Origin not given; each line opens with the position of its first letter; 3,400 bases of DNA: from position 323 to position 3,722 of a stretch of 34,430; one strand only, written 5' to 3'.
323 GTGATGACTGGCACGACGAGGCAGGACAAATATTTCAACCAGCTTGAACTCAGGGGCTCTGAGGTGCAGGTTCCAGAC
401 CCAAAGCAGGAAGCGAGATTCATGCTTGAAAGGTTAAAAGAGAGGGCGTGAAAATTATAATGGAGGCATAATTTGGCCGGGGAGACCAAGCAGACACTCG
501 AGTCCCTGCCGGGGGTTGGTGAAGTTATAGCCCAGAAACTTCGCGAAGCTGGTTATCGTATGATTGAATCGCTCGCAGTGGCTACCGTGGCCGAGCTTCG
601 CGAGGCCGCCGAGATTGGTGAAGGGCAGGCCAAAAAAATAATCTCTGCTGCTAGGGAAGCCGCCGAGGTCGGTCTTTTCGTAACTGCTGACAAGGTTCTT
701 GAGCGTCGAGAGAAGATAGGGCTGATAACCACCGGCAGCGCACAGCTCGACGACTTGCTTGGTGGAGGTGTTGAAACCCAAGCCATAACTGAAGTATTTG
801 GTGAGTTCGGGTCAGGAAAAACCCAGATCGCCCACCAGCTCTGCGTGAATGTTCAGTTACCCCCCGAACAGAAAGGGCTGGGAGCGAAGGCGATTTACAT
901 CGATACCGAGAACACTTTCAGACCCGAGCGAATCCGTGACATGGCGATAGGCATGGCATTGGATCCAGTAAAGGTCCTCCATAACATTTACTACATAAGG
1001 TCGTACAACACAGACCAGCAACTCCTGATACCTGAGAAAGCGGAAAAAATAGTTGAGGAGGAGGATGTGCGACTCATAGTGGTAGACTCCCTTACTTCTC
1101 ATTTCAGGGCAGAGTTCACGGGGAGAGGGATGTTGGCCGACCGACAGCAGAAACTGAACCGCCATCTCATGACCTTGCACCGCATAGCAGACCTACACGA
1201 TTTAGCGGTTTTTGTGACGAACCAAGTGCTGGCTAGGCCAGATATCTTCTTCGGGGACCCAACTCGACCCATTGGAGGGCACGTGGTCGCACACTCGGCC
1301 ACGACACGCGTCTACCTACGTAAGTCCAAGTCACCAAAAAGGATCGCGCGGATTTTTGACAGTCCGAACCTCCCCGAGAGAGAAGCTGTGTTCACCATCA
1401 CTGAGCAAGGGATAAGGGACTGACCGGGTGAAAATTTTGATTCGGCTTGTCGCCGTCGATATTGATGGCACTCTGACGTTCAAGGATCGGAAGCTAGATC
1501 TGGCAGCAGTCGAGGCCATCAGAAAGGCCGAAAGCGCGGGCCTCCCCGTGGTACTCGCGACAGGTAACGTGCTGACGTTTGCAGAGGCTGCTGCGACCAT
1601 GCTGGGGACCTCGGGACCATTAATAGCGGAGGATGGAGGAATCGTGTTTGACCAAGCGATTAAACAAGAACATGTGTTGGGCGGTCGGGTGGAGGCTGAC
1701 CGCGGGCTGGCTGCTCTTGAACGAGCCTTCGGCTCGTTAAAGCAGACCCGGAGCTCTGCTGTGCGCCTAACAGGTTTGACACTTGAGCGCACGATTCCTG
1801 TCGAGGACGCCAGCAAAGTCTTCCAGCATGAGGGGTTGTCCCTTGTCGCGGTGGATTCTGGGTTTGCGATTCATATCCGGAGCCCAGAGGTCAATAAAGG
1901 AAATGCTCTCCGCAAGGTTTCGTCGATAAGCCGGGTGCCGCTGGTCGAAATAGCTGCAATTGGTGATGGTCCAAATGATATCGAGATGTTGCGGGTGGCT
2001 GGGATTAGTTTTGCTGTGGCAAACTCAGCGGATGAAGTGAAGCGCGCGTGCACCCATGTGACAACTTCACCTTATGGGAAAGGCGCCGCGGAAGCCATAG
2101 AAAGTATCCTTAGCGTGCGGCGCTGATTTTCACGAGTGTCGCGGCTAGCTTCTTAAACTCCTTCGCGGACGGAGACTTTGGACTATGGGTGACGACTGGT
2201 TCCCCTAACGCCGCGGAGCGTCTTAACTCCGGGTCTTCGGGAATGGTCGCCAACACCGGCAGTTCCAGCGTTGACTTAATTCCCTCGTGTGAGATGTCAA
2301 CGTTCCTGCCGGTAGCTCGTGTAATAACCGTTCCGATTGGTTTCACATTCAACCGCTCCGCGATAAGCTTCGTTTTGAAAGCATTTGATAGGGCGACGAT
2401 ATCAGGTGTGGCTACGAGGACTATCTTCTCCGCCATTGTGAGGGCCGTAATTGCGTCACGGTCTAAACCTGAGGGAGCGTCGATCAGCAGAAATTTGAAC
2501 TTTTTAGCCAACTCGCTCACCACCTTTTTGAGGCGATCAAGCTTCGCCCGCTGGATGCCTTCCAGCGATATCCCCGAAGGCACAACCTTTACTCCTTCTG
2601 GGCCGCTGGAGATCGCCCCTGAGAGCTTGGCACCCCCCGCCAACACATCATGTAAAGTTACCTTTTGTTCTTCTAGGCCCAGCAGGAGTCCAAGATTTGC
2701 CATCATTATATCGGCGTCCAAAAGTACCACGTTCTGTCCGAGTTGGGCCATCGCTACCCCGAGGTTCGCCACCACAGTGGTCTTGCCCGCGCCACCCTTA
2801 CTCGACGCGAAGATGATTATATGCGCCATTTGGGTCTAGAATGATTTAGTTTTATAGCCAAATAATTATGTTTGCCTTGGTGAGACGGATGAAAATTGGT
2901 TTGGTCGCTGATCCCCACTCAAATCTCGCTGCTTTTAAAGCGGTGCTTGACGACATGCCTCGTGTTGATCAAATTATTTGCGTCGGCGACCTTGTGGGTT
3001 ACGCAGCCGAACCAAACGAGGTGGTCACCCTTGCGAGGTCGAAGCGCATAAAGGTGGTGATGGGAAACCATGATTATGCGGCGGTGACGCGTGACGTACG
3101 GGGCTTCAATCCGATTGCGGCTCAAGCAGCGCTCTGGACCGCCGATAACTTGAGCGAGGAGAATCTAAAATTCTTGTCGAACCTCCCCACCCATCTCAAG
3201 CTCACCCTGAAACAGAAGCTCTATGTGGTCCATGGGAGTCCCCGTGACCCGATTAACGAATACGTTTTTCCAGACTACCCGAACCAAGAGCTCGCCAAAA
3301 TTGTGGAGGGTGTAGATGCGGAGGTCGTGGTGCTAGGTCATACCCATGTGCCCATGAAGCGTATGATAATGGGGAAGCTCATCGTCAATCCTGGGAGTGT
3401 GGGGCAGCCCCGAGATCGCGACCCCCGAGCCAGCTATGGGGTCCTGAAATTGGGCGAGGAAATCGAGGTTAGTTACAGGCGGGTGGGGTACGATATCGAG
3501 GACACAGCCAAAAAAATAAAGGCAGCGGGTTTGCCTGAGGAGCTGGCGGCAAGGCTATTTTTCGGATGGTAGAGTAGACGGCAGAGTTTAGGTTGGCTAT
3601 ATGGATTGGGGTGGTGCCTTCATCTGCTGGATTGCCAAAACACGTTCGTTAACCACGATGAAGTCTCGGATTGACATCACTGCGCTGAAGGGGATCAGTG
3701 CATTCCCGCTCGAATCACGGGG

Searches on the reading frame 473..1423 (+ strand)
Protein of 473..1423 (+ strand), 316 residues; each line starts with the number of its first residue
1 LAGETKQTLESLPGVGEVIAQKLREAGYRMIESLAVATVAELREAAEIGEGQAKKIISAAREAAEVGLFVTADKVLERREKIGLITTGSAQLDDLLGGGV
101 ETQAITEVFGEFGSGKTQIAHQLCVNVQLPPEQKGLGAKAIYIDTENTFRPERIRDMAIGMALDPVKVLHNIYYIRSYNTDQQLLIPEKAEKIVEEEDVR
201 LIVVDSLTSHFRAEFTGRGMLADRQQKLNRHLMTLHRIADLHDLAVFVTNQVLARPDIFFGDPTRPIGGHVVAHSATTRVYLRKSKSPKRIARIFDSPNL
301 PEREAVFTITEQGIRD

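Call 84: search_protein_families(library=pfam, proteins=[window:473-1423:+], max_evalue=0.001)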
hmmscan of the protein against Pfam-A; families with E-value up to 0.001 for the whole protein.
window:473-1423:+ (316 aa): 8 families
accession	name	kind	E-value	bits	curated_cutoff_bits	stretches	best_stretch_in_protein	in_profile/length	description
PF08423.17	Rad51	-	6.2e-92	307.7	22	1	78-316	1-243/244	Rad51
PF00154.27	RecA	-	8e-14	52.2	27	1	78-290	26-226/262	recA bacterial DNA recombination protein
PF14520.12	HHH_5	-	1.9e-11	44.7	27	1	8-62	3-57/57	Helix-hairpin-helix domain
PF13481.12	AAA_25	-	1.6e-08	34.9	27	1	85-249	15-187/195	AAA domain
PF06745.19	ATPase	-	5e-08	33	26.6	1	86-314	2-224/231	KaiC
PF21999.2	IMS_HHH_1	-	4e-05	24.4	27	1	11-44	2-35/53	DNA polymerase-iota, thumb domain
PF12826.13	HHH_2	-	0.0001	22.9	27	1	12-57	8-52/64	Helix-hairpin-helix motif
PF11731.14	Cdd1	-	0.00062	20.4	25.5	0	7-47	6-46/86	Pathogenicity locus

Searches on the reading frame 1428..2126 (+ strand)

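Call 84: search_protein_families(library=pfam, proteins=[window:1428-2126:+], max_evalue=0.001)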
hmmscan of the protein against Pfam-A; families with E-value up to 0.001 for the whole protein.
window:1428-2126:+ (232 aa): 4 families
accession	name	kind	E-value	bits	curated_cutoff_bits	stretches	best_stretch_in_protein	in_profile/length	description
PF08282.18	Hydrolase_3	-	6.2e-35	121.6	20.9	2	140-224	171-255/255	haloacid dehalogenase-like hydrolase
PF00702.32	Hydrolase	-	6.5e-08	33.6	26.4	0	157-192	156-191/191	haloacid dehalogenase-like hydrolase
PF12710.13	HAD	-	7.1e-06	27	27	0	26-90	89-161/189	haloacid dehalogenase-like hydrolase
PF05116.19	S6PP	-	9.8e-05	22.5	20.3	0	150-205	159-215/247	Sucrose-6F-phosphate phosphohydrolase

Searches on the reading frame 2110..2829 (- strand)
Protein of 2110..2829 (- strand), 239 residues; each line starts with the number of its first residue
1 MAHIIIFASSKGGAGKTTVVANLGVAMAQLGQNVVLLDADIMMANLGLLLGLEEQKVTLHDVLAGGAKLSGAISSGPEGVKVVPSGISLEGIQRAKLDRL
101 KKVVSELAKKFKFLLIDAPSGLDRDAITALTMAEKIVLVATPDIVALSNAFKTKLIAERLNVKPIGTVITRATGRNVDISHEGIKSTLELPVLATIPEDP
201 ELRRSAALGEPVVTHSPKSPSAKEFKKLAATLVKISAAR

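Call 84: search_protein_families(library=pfam, proteins=[window:2110-2829:-], max_evalue=0.001)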
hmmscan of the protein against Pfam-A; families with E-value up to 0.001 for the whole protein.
window:2110-2829:- (239 aa): 9 families
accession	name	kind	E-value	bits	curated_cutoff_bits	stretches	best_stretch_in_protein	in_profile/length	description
PF10609.15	ParA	-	3.2e-24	86.1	27.1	1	2-232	3-245/246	NUBPL iron-transfer P-loop NTPase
PF01656.29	CbiA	-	3.4e-22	79.2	25.4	1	5-212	1-125/125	CobQ/CobB/MinD/ParA nucleotide binding domain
PF13614.12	AAA_31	-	3.1e-19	70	27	1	3-147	2-154/177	AAA domain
PF00142.24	Fer4_NifH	-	1.3e-11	45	25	2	131-233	139-245/271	4Fe-4S iron sulfur cluster binding proteins, NifH/frxC family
PF06564.18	CBP_BcsQ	-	5.8e-11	42.8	21.3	1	5-229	4-230/234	Cellulose biosynthesis protein BcsQ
PF09140.17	MipZ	-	1.8e-09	37.7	20.7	1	3-137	1-126/262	ATPase MipZ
PF02374.21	ArsA_ATPase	-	7.5e-06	25.8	24.3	1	5-40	3-38/305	Anion-transporting ATPase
PF13500.12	AAA_26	-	8.6e-05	22.9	27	1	99-204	87-196/198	AAA domain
PF07015.17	VirC1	-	8.8e-05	22.4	24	1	4-40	3-39/231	VirC1 protein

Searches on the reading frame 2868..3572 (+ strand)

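Call 84: search_protein_families(library=pfam, proteins=[window:2868-3572:+], max_evalue=0.001)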
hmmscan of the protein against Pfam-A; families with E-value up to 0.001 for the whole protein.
window:2868-3572:+ (234 aa): 3 families
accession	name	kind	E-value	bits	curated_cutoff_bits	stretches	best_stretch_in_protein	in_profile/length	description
PF12850.12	Metallophos_2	-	2.7e-28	99.4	27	1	8-195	1-151/154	Calcineurin-like phosphoesterase superfamily domain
PF00149.33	Metallophos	-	8.4e-15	56.1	21.5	1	8-162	1-191/191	Calcineurin-like phosphoesterase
PF14582.11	Metallophos_3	-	4.3e-05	23.4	28.2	0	116-178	175-239/259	Metallophosphoesterase, calcineurin superfamily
